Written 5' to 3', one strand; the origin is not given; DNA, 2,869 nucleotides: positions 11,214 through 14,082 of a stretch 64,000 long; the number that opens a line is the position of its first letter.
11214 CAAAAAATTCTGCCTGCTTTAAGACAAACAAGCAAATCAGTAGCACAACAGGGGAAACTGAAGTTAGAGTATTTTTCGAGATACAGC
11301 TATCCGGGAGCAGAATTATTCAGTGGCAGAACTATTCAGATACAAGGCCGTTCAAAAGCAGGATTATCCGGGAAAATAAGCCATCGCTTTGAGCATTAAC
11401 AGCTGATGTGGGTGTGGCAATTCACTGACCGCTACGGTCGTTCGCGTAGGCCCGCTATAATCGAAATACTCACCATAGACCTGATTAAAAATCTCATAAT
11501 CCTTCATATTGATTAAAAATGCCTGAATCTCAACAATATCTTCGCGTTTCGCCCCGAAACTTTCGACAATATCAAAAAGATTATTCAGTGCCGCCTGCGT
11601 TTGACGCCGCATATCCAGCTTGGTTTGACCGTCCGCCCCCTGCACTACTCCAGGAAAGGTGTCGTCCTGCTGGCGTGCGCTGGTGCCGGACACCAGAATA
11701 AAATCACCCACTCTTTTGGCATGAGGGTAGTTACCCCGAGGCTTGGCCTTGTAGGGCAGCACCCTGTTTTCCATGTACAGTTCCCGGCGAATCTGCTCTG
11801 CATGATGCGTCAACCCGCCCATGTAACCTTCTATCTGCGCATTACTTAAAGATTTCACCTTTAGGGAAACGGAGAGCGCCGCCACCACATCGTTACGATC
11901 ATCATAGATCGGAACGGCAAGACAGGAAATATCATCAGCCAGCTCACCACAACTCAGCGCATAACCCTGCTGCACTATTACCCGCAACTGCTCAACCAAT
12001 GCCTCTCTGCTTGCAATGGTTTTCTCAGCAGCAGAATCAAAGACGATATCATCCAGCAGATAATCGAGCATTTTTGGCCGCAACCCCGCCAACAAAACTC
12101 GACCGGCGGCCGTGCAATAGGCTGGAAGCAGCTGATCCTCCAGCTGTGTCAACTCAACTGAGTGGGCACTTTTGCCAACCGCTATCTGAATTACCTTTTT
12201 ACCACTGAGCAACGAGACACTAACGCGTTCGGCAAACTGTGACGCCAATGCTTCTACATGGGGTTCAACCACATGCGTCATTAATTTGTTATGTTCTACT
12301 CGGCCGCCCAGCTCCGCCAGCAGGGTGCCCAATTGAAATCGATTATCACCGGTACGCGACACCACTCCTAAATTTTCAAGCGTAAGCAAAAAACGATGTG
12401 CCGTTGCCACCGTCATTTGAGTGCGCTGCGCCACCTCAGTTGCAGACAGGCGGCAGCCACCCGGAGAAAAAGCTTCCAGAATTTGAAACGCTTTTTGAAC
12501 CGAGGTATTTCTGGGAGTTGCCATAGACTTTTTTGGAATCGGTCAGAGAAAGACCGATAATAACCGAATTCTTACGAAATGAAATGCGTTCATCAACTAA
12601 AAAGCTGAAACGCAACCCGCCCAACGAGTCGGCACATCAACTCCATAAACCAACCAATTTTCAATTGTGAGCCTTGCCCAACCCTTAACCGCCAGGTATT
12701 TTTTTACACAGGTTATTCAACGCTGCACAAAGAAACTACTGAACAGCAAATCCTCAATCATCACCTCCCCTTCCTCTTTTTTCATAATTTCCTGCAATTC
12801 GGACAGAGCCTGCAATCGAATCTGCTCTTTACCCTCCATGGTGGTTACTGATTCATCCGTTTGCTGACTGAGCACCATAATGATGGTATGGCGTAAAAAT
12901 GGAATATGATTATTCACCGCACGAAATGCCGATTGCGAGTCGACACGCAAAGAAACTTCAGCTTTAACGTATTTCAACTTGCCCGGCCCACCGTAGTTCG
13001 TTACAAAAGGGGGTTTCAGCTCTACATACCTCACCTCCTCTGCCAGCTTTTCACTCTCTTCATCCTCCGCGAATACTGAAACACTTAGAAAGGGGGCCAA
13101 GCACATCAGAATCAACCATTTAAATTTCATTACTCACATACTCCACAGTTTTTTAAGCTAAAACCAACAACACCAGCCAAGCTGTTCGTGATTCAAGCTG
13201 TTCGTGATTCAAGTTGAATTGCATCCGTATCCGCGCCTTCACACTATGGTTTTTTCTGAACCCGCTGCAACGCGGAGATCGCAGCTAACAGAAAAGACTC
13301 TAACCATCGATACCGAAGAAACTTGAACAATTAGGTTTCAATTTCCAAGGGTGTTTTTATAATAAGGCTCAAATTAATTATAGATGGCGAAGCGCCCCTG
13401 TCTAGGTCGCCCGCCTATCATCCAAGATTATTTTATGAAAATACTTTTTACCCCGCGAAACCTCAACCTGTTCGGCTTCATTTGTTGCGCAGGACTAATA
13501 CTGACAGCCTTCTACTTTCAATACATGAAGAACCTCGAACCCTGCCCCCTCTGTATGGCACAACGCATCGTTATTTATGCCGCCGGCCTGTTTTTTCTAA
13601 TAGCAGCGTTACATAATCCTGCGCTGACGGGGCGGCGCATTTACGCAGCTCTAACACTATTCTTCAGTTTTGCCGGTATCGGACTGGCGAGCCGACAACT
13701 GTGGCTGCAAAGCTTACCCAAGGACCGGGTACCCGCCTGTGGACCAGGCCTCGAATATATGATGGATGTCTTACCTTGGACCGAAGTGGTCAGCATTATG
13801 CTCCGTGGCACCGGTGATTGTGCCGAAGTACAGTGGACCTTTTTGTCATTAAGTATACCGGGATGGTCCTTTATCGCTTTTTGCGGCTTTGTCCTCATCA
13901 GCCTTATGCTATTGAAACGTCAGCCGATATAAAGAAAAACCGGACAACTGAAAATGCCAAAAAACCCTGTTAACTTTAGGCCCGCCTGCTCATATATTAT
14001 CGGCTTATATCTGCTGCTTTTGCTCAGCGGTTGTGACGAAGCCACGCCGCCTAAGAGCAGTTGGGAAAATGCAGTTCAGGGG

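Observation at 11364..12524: IclR regulator carrying a complete RidA (enamine/imine deaminase) domain, paralogous to the enzyme it probably regulates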

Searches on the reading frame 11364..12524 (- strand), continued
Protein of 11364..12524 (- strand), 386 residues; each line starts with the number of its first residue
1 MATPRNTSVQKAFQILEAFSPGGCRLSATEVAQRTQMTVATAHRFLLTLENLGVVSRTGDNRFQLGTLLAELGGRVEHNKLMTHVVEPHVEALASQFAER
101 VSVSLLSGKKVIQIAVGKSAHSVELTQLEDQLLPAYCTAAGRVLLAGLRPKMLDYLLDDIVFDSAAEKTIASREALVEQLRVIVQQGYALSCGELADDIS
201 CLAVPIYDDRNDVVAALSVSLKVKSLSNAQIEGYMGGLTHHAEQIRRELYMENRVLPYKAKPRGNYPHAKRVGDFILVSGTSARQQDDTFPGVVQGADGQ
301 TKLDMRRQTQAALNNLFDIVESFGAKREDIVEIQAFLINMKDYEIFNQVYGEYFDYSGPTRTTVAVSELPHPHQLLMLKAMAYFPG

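Call 79: search_protein_families(library=pfam, proteins=[P0169, P0164, P0130, P0153, P0148, P0253, P0155, P0138, P0125, P0190], max_evalue=0.0001)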
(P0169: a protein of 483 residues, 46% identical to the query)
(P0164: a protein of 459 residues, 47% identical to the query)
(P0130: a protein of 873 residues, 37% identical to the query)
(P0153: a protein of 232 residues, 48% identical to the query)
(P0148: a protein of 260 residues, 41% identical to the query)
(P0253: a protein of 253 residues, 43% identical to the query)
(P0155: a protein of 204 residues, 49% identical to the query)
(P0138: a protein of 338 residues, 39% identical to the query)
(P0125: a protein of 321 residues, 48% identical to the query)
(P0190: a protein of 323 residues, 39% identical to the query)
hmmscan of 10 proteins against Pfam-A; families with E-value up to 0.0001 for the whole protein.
P0169 (483 aa): 1 family
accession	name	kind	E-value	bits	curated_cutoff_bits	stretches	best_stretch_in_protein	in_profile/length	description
PF01042.26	Ribonuc_L-PSP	-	4.3e-26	91.7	27.3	1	351-477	3-120/121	Endoribonuclease L-PSP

P0164 (459 aa): 1 family
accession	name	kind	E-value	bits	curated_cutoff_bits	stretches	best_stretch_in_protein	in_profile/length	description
PF01042.26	Ribonuc_L-PSP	-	6.8e-25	87.9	27.3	1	14-138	6-121/121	Endoribonuclease L-PSP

P0130 (873 aa): 2 families
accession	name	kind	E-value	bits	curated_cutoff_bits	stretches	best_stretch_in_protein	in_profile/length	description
PF00171.27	Aldedh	-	2.7e-163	544.2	23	1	1-445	23-461/461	Aldehyde dehydrogenase family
PF01042.26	Ribonuc_L-PSP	-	2.8e-55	186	27.3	3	463-588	5-120/121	Endoribonuclease L-PSP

P0153 (232 aa): 1 family
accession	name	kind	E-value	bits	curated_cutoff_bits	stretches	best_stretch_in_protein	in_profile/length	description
PF01042.26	Ribonuc_L-PSP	-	4.3e-28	98.2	27.3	1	97-222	4-120/121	Endoribonuclease L-PSP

P0148 (260 aa): 1 family
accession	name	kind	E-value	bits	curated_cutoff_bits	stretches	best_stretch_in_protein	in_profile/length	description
PF01042.26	Ribonuc_L-PSP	-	5.7e-46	155.9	27.3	2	128-256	3-120/121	Endoribonuclease L-PSP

P0253 (253 aa): 3 families
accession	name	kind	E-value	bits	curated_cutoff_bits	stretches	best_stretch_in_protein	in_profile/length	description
PF01042.26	Ribonuc_L-PSP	-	3.7e-25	88.7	27.3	1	125-248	6-120/121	Endoribonuclease L-PSP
PF03079.20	ARD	-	4e-10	40.6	27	1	2-46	90-134/157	ARD/ARD' family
PF07883.17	Cupin_2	-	5.2e-05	23.3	27.2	1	2-57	16-65/70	Cupin domain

P0155 (204 aa): 1 family
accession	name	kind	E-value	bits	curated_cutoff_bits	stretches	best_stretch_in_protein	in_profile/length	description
PF01042.26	Ribonuc_L-PSP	-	1.5e-19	70.6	27.3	1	90-203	7-112/121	Endoribonuclease L-PSP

P0138 (338 aa): 1 family
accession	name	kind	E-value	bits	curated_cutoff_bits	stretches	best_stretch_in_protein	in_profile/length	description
PF01614.24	IclR_C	-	2.5e-15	56.9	24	1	134-195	112-173/174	Bacterial transcriptional regulator IclR C-terminal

P0125 (321 aa): 2 families
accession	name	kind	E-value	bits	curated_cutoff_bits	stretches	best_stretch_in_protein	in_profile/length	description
PF01042.26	Ribonuc_L-PSP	-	2.9e-15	56.8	27.3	1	181-302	6-119/121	Endoribonuclease L-PSP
PF09339.16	HTH_IclR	-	8.3e-08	32.3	22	1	15-53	10-48/52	IclR helix-turn-helix domain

P0190 (323 aa): 2 families
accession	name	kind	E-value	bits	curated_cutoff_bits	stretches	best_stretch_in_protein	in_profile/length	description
PF01042.26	Ribonuc_L-PSP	-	4.5e-27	94.9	27.3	1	189-314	4-120/121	Endoribonuclease L-PSP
PF03079.20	ARD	-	2.2e-11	44.6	27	1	13-123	24-138/157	ARD/ARD' family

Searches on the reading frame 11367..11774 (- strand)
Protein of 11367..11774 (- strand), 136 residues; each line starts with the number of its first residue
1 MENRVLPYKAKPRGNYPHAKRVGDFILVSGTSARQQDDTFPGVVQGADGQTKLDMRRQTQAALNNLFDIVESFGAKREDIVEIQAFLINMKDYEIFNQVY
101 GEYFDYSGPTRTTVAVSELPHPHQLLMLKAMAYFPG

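Call 17: search_solved_structures(query=window:11367-11774:-, max_evalue=0.001, show_alignments=4)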
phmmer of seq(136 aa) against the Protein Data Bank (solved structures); distinct sequences matched with E-value up to 0.001: 44.
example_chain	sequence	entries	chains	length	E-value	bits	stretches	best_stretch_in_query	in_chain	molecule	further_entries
6izh_A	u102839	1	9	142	2e-38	134.8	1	5-135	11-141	2-aminomuconate deaminase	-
2dyy_A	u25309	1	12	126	9.6e-14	55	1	10-133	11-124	UPF0076 protein PH0854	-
2csl_A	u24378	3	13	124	1.3e-11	48.1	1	14-122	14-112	protein translation initiation inhibitor | translation initiation inhibitor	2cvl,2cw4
1x25_A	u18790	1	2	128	2.5e-11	47.2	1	9-122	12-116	Hypothetical UPF0076 protein ST0811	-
2cwj_A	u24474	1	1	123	3.6e-10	43.5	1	10-123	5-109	putative endonuclease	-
1qd9_A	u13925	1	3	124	3.6e-10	43.4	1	52-122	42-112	PURINE REGULATORY PROTEIN YABJ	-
5y6u_A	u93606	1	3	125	3.7e-10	43.4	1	52-122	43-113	YabJ protein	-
7cd2_A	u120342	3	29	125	9.8e-10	42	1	52-122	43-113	YabJ protein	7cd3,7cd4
5yu2_A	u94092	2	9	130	1.4e-09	41.5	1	46-122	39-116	Translation initiation inhibitor homologue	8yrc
2b33_A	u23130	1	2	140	5.5e-09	39.6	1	11-125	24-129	protein synthesis inhibitor, putative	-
1jd1_A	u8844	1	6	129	6.3e-08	36.2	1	14-122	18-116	HYPOTHETICAL 13.9 KDA PROTEIN IN FCY2-PET117 INTERGENIC REGION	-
8v8r_A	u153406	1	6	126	1.6e-07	34.9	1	54-122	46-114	Enamine/imine deaminase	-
3vcz_A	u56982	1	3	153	1.8e-07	34.8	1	44-121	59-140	Endoribonuclease L-PSP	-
2uyj_A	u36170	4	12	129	2.2e-07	34.4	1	48-125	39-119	PROTEIN TDCF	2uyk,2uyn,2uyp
3r0p_A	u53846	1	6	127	2.7e-07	34.1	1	47-122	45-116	L-PSP putative endoribonuclease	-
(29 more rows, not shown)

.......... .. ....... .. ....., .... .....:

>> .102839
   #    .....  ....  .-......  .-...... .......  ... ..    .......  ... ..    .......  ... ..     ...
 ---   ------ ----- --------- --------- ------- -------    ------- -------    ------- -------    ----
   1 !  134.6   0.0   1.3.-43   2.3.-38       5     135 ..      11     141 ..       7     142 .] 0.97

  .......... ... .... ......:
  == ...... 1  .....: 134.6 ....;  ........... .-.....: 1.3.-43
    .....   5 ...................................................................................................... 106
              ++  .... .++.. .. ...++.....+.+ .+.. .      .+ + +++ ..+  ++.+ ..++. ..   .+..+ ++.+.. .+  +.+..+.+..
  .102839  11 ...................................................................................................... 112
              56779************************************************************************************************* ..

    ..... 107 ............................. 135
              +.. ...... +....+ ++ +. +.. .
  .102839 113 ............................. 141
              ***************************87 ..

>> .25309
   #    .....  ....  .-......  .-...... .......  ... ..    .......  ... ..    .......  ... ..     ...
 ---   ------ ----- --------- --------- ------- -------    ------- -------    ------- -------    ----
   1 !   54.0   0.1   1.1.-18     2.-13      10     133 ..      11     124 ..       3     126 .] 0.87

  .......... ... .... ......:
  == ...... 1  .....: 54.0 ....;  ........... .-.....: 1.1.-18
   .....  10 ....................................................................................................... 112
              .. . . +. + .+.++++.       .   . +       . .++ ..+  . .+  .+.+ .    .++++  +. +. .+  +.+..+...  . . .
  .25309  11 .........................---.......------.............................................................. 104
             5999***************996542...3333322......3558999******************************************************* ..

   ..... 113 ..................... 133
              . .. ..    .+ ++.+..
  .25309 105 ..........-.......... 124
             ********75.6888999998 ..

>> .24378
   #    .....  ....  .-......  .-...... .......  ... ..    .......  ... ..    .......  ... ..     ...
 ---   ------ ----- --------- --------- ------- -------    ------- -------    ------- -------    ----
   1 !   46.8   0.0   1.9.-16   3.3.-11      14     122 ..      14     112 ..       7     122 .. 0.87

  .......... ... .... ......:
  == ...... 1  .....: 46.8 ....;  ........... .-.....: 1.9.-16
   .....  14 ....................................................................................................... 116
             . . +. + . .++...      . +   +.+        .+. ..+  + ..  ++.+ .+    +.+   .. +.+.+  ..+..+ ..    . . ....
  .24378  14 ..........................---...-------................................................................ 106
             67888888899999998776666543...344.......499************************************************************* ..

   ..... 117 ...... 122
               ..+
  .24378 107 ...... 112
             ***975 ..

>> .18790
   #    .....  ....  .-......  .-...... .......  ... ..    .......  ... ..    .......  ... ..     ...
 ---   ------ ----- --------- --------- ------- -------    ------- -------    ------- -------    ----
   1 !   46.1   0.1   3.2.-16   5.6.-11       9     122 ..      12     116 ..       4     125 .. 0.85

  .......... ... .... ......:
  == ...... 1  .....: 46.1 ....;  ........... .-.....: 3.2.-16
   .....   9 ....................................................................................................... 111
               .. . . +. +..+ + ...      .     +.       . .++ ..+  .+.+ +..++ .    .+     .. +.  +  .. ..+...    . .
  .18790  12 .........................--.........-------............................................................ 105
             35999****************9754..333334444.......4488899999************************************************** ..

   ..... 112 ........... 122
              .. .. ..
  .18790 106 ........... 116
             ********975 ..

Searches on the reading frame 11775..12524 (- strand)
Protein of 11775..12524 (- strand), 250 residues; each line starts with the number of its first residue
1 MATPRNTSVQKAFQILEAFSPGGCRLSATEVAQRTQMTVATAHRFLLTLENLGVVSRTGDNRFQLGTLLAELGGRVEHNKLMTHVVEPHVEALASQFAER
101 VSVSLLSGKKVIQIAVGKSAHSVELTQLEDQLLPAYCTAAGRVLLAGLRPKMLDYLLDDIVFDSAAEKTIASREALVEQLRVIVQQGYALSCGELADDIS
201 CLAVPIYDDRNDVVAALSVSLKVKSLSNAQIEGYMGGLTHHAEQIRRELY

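Call 63: search_solved_structures(query=window:11775-12524:-, max_evalue=1e-15, show_alignments=3)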
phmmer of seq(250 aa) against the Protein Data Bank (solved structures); distinct sequences matched with E-value up to 1e-15: 6.
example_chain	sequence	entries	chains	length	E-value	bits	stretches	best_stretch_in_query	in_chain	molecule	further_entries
2ia2_A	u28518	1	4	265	7.8e-24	87.9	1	8-223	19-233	Putative Transcriptional Regulator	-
1mkm_A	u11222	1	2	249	1.4e-22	83.8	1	8-249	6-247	IclR transcriptional regulator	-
8eju_A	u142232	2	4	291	4.6e-20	75.6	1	7-232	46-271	Transcription regulatory protein (Pca regulon)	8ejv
2g7u_A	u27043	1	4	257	6.5e-17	65.3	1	8-222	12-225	transcriptional regulator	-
5w1e_A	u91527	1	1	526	8.7e-17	64.9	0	8-146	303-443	Putative transcriptional regulator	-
9e6a_A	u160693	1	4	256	2.8e-16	63.2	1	8-231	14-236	Transcriptional regulator, IclR family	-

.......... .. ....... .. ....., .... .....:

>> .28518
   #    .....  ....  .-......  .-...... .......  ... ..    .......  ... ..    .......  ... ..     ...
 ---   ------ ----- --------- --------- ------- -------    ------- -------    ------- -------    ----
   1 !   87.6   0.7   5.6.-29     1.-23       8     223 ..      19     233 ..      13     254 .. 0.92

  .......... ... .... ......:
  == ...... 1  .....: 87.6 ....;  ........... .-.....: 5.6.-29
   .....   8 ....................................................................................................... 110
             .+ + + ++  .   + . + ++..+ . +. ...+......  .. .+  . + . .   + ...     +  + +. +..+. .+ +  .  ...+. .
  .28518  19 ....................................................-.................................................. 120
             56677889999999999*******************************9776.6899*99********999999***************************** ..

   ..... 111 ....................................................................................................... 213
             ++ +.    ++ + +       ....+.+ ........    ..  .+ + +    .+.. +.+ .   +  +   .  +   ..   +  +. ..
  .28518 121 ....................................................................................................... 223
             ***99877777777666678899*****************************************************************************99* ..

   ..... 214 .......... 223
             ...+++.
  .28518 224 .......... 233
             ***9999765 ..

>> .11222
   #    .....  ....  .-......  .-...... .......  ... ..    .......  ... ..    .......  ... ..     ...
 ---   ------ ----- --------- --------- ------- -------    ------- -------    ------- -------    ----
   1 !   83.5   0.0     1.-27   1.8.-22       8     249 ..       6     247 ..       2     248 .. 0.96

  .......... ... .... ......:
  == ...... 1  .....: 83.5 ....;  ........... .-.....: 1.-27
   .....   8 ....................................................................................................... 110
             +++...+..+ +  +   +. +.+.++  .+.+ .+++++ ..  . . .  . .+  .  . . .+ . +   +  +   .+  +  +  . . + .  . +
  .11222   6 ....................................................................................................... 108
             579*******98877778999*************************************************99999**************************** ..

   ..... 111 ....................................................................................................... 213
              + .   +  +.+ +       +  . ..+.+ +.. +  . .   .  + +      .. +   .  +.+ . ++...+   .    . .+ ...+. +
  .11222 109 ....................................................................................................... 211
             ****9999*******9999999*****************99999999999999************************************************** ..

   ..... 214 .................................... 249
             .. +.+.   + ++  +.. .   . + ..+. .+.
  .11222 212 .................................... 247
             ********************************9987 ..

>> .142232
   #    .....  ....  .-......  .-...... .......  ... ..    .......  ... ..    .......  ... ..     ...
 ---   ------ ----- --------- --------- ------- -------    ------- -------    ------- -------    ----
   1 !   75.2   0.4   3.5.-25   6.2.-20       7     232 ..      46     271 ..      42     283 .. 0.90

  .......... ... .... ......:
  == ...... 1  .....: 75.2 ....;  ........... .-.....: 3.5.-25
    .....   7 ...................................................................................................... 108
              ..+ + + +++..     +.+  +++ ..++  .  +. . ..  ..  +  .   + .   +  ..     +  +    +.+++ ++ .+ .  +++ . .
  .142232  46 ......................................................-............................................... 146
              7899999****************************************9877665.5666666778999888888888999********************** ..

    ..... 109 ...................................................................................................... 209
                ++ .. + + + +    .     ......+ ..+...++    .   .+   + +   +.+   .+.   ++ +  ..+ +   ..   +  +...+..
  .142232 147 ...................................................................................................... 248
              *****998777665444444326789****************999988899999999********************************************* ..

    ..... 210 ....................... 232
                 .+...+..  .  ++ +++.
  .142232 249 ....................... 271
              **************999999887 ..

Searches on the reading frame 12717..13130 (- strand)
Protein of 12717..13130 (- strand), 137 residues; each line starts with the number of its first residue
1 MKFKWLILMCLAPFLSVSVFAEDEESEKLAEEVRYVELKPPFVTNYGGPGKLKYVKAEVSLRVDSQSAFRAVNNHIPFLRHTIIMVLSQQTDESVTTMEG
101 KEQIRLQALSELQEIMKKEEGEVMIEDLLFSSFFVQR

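Call 3: search_protein_families(library=pfam, proteins=[window:12717-13130:-], max_evalue=0.01)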
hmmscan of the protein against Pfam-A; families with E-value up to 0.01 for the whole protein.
window:12717-13130:- (137 aa): 1 family
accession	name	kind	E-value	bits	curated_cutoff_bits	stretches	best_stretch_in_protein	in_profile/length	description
PF03748.19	FliL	-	2.5e-24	86.2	24.6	1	35-136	1-103/103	Flagellar basal body-associated protein FliL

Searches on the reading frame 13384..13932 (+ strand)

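Call 14: search_protein_families(library=pfam, proteins=[window:13384-13932:+], max_evalue=0.001)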
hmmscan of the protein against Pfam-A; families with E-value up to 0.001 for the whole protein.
window:13384-13932:+ (182 aa): 1 family
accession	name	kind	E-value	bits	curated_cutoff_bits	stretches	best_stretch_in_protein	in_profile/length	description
PF02600.21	DsbB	-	2.9e-45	154.7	22.1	1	25-175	2-147/148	Disulfide bond formation protein DsbB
